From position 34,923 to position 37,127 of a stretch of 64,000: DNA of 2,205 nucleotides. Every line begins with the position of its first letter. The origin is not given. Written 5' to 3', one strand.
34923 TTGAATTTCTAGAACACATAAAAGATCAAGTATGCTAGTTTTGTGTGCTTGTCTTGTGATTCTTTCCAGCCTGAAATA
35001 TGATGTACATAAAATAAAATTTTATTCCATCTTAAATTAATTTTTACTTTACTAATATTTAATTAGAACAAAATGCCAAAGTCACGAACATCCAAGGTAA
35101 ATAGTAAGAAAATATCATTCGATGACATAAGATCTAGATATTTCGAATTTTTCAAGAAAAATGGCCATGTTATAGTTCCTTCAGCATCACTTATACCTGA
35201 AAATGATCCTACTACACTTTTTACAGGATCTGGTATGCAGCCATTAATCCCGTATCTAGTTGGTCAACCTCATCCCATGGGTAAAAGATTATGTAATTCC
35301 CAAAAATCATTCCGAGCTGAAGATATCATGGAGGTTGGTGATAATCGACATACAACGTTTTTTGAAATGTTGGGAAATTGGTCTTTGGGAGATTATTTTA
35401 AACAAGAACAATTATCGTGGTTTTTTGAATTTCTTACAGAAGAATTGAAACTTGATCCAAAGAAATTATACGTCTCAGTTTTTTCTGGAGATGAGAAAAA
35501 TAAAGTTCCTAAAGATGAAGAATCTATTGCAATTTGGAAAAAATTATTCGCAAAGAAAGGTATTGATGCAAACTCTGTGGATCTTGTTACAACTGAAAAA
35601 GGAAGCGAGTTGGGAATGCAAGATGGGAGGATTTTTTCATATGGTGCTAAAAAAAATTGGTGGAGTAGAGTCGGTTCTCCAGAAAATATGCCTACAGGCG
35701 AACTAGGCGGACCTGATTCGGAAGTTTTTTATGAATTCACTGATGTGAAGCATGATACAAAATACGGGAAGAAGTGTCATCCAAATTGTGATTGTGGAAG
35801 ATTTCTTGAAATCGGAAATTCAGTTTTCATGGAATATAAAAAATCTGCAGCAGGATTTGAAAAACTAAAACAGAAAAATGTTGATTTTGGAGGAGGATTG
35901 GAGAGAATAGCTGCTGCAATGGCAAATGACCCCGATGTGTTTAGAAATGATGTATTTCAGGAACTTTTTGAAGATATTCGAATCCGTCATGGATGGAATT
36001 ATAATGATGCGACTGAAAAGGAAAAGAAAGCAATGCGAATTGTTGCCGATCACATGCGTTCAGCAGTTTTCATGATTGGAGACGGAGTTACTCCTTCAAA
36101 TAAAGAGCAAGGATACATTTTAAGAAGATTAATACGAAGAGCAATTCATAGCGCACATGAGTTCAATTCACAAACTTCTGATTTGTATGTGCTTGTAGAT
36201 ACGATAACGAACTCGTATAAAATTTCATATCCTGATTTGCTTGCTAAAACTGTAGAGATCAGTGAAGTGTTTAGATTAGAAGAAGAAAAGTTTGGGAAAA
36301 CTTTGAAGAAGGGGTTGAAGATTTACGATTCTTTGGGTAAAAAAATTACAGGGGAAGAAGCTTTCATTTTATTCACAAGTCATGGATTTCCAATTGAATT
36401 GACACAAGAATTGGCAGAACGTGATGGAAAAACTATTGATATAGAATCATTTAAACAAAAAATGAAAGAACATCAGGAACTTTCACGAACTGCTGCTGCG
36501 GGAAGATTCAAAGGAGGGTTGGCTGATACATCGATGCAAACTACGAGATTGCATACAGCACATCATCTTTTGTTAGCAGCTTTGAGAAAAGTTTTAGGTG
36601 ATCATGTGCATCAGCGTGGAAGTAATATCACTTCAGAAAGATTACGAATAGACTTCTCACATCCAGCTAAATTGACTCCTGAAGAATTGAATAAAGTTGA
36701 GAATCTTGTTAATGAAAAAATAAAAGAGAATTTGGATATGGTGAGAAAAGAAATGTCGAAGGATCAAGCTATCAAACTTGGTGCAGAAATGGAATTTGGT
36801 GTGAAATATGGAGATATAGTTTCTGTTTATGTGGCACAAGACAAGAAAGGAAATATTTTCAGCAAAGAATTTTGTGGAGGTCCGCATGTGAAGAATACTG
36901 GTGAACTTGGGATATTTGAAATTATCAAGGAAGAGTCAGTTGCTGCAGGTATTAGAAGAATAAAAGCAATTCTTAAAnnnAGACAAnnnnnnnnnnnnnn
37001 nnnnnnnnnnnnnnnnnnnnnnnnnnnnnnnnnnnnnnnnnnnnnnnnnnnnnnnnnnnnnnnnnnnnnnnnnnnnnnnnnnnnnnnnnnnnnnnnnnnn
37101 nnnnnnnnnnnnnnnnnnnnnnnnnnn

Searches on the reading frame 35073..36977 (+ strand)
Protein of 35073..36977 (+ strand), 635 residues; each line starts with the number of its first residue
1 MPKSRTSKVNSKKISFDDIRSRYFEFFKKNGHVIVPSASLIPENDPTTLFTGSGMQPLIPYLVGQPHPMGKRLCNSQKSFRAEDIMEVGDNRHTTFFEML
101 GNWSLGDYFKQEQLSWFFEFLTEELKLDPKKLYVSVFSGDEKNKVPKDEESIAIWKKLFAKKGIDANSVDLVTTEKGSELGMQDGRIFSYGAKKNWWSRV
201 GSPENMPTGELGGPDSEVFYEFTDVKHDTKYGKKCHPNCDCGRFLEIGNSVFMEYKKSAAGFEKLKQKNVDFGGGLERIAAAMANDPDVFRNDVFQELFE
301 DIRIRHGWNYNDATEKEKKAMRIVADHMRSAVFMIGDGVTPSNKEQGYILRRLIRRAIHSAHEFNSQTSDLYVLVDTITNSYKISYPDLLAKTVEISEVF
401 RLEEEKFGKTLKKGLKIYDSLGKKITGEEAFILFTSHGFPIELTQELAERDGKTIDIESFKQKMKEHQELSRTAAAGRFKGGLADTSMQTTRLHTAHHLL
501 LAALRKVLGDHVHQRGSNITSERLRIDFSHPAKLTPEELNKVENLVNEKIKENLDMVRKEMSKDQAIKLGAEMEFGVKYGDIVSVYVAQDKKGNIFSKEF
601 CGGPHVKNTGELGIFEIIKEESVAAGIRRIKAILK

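Call 75: search_protein_families(library=pfam, proteins=[window:35073-36977:+], max_evalue=0.00001)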
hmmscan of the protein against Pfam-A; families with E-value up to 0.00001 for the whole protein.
window:35073-36977:+ (635 aa): 2 families
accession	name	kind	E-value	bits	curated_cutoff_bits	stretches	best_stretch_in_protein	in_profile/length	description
PF01411.24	tRNA-synt_2c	-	1.1e-116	391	30.3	1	18-479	1-436/552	tRNA synthetases class II (A)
PF07973.19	tRNA_SAD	-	1.6e-14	54.1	24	1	590-630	8-43/44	Threonyl and Alanyl tRNA synthetase second additional domain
